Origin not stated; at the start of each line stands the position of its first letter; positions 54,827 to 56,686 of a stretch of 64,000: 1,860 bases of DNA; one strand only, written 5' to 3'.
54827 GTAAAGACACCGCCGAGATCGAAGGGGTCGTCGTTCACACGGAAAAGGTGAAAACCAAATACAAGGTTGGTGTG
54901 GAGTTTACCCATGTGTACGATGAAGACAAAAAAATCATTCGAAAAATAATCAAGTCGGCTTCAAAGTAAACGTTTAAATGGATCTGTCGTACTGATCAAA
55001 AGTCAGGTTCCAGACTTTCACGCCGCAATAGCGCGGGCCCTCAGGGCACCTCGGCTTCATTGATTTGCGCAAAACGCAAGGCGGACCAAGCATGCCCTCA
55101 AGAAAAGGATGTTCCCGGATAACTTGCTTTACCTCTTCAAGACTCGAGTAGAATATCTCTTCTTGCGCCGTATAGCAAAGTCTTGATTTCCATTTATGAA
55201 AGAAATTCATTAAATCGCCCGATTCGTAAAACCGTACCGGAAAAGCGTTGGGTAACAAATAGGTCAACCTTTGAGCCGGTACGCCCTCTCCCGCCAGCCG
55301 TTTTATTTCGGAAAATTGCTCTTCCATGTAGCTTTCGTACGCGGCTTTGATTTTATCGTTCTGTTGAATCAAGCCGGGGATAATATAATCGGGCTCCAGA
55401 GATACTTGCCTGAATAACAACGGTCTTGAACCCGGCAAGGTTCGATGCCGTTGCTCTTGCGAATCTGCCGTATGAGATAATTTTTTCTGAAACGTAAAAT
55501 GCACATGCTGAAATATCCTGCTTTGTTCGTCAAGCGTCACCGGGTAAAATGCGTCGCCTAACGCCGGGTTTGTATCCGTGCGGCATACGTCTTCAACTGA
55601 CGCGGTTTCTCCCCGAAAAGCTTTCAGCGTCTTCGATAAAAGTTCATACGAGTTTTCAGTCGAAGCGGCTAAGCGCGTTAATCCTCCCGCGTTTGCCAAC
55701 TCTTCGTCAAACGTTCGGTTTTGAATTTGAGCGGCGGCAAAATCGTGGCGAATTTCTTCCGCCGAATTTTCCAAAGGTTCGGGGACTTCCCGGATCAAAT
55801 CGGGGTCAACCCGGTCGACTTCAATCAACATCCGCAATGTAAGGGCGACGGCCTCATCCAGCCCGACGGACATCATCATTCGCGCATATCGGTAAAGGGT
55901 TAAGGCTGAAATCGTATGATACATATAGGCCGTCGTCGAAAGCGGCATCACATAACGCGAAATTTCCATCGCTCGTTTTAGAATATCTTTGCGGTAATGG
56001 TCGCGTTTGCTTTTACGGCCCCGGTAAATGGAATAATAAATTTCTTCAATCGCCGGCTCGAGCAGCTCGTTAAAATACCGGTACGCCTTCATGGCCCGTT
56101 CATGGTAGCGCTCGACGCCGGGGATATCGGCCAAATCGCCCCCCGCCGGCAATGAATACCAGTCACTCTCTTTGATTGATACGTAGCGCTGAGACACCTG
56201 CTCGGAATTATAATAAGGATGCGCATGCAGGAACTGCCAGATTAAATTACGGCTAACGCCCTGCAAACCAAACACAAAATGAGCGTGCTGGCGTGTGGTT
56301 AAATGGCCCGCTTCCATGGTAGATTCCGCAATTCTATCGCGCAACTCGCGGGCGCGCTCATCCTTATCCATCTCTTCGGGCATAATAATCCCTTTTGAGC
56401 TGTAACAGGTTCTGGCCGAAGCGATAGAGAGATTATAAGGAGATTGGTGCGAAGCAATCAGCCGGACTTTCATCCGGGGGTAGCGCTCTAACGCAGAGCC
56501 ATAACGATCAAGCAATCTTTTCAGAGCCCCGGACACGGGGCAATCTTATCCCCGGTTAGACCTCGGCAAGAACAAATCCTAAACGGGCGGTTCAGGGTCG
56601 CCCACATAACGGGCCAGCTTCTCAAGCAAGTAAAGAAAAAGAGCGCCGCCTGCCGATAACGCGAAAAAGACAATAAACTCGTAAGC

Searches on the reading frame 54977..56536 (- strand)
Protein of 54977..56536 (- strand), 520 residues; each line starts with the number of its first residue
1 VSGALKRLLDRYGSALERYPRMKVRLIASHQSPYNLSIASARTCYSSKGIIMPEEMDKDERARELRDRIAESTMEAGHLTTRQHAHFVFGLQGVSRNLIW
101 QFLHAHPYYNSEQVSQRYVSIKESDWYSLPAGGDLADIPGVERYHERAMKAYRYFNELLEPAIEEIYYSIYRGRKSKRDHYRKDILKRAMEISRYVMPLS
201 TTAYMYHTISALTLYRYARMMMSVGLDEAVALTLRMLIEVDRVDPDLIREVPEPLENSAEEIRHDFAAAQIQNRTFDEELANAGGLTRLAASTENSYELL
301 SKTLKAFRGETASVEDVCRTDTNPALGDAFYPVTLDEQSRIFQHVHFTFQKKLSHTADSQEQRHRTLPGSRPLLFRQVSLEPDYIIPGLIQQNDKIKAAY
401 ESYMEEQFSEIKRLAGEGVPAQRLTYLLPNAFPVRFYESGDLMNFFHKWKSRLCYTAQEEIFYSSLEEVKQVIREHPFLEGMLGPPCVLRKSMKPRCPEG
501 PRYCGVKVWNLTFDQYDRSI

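Call 41: search_protein_families(library=pfam, proteins=[window:54977-56536:-], max_evalue=0.00001)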
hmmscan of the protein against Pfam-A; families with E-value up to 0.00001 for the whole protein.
window:54977-56536:- (520 aa): 1 family
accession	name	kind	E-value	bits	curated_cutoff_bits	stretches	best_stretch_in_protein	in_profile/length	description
PF02511.20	Thy1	-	8.1e-45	153.4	24.8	2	25-245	1-190/191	Thymidylate synthase complementing protein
